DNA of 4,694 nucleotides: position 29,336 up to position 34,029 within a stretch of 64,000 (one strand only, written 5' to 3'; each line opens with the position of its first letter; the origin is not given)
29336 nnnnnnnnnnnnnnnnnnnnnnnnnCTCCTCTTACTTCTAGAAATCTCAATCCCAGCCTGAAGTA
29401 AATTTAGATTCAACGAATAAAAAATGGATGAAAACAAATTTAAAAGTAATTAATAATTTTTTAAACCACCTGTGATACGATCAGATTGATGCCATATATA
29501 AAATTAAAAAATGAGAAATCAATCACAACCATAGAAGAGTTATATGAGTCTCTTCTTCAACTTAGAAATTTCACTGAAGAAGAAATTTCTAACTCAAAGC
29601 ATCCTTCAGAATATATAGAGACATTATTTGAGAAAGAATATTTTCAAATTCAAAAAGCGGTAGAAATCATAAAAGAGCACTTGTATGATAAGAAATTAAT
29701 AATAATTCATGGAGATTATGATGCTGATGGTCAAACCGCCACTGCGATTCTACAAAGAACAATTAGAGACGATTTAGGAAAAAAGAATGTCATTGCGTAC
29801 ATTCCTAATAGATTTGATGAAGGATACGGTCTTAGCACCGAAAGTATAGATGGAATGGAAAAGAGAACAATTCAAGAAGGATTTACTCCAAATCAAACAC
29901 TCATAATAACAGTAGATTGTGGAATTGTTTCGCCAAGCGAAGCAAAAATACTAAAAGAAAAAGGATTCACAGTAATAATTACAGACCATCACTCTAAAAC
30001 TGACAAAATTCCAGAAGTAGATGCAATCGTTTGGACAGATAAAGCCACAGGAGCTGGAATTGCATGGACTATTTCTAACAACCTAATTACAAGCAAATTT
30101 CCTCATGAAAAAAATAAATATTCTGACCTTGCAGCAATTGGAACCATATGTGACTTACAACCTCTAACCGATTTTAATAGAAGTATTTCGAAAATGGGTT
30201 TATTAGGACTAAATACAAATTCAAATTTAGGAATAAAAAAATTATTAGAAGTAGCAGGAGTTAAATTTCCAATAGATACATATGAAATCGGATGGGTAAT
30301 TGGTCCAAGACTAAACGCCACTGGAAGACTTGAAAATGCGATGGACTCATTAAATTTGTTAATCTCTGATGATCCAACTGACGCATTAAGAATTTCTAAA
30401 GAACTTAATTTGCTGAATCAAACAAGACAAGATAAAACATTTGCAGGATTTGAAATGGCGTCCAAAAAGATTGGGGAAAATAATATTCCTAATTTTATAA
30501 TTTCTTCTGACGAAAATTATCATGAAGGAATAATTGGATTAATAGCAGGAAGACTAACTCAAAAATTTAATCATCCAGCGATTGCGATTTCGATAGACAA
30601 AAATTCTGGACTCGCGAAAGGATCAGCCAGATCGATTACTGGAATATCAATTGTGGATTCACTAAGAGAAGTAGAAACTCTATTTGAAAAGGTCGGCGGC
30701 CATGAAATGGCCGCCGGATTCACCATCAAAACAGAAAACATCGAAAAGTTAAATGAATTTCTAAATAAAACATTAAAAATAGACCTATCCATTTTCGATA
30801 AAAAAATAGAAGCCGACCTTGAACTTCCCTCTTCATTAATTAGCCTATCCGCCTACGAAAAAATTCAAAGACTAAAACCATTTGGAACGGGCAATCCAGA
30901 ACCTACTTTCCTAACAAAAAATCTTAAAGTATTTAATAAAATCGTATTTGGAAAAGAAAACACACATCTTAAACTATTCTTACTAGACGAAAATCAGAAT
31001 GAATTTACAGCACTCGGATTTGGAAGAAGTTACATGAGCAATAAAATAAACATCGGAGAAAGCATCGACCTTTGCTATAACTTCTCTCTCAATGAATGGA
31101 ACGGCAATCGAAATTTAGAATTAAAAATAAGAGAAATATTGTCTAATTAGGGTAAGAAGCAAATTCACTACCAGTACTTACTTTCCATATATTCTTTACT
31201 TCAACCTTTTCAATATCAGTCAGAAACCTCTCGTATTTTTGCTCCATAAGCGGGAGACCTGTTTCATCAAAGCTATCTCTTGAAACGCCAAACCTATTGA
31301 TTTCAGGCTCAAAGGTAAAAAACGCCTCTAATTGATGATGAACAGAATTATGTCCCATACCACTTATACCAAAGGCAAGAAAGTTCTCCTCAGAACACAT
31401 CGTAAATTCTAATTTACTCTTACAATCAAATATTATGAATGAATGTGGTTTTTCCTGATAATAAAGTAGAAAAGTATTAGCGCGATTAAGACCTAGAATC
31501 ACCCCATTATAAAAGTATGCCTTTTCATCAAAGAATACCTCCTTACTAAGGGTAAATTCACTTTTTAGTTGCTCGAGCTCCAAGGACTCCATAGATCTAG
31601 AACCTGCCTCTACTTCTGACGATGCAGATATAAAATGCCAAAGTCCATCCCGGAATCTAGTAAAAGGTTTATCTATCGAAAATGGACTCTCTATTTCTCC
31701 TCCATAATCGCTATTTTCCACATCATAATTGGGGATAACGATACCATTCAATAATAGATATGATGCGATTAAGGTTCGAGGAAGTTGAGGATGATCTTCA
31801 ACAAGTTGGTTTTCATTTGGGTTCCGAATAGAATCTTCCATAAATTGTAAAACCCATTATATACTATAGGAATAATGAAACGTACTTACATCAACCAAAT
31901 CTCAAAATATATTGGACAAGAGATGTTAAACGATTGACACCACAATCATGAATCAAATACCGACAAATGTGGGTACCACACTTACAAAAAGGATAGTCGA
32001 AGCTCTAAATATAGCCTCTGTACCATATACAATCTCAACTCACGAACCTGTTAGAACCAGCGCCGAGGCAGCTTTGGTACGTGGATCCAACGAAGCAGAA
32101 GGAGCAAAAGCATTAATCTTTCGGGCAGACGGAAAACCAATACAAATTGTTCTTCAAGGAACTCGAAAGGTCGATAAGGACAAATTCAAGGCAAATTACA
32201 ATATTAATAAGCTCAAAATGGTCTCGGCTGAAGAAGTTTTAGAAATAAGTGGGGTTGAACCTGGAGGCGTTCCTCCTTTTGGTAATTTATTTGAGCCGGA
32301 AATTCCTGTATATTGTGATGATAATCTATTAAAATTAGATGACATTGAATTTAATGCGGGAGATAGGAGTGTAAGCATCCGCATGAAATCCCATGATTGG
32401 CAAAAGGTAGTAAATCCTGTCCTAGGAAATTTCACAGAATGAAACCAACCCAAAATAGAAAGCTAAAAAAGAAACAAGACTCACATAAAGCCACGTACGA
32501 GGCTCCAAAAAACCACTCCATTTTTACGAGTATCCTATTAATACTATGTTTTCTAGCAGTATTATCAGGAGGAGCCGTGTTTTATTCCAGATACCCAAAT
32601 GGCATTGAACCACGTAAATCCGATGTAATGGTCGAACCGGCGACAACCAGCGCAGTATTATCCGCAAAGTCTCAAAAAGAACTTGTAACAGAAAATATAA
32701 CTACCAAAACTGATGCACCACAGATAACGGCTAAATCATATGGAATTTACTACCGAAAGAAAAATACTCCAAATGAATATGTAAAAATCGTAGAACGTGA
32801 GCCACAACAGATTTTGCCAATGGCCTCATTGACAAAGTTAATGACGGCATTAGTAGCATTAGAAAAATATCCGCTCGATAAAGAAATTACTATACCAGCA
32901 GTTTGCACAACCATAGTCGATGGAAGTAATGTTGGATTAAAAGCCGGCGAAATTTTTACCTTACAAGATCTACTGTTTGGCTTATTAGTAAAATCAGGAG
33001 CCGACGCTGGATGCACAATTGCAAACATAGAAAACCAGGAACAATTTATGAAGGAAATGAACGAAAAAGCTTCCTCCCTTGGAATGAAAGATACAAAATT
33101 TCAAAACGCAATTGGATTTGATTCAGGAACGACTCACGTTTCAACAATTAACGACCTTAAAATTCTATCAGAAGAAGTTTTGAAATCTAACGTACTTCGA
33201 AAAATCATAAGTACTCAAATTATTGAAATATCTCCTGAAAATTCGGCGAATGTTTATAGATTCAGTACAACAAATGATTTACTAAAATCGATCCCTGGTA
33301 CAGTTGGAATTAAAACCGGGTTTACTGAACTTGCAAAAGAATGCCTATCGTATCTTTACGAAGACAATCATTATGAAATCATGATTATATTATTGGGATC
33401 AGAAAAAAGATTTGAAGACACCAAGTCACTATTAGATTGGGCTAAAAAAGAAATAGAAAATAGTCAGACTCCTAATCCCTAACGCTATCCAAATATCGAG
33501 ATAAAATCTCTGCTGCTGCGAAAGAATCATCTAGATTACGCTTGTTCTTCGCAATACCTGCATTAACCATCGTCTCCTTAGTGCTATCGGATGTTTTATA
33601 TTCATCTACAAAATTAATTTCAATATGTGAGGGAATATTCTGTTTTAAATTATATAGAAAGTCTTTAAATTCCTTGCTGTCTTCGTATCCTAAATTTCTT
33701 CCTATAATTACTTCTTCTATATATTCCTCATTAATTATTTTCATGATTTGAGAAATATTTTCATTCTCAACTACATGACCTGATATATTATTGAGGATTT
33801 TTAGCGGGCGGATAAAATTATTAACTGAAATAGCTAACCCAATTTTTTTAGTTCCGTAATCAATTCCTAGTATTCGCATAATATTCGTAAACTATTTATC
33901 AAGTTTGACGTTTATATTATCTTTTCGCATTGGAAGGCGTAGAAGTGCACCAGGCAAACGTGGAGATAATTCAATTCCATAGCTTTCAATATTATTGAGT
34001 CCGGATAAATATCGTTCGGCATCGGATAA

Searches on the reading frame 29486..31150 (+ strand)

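Call 60: search_protein_families(library=pfam, proteins=[window:29486-31150:+], max_evalue=0.0001)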
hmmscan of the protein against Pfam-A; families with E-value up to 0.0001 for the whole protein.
window:29486-31150:+ (554 aa): 3 families
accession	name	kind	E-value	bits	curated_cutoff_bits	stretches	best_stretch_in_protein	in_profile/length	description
PF17768.7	RecJ_OB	-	1.3e-28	99.7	27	1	444-549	2-106/107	RecJ OB domain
PF01368.27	DHH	-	1.4e-18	67.8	28.1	1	72-220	2-125/125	DHH family, N-terminal domain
PF02272.25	DHHA1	-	4.6e-18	66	25.9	1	336-431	3-101/102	DHHA1 domain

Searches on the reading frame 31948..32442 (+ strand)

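Call 61: search_protein_families(library=pfam, proteins=[window:31948-32442:+], max_evalue=0.0001)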
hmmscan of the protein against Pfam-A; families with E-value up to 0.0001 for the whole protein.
window:31948-32442:+ (164 aa): 1 family
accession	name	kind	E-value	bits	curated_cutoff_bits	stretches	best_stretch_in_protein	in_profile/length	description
PF04073.20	tRNA_edit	-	2.2e-25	89.6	25.5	1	32-153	1-122/123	Aminoacyl-tRNA editing domain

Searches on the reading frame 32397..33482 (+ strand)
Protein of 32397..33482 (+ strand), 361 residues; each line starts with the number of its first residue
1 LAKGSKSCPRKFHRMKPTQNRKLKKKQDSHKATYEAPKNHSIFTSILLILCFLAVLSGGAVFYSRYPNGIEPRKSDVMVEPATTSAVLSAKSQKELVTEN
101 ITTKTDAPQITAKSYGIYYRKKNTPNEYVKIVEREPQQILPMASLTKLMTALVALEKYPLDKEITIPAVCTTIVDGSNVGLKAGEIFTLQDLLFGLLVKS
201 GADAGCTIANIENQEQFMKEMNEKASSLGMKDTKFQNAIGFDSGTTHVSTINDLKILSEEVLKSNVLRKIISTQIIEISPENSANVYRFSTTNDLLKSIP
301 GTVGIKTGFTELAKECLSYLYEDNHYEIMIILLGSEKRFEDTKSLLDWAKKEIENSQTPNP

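Call 61: search_protein_families(library=pfam, proteins=[window:32397-33482:+], max_evalue=0.0001)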
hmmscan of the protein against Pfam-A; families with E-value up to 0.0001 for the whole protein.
window:32397-33482:+ (361 aa): 2 families
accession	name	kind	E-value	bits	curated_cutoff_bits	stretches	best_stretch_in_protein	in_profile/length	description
PF00768.25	Peptidase_S11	-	1.1e-33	117.1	27.6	1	105-334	5-236/239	D-alanyl-D-alanine carboxypeptidase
PF13354.11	Beta-lactamase2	-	5.6e-05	23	22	1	116-277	1-162/214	Beta-lactamase enzyme family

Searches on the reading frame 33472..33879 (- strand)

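Call 61: search_protein_families(library=pfam, proteins=[window:33472-33879:-], max_evalue=0.0001)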
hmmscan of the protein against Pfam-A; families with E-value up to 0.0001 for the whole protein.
window:33472-33879:- (135 aa): 1 family
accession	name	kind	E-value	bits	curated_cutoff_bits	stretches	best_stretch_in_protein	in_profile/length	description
PF03652.20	RuvX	-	1.6e-21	77.5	29.2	1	1-132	1-134/134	Holliday junction resolvase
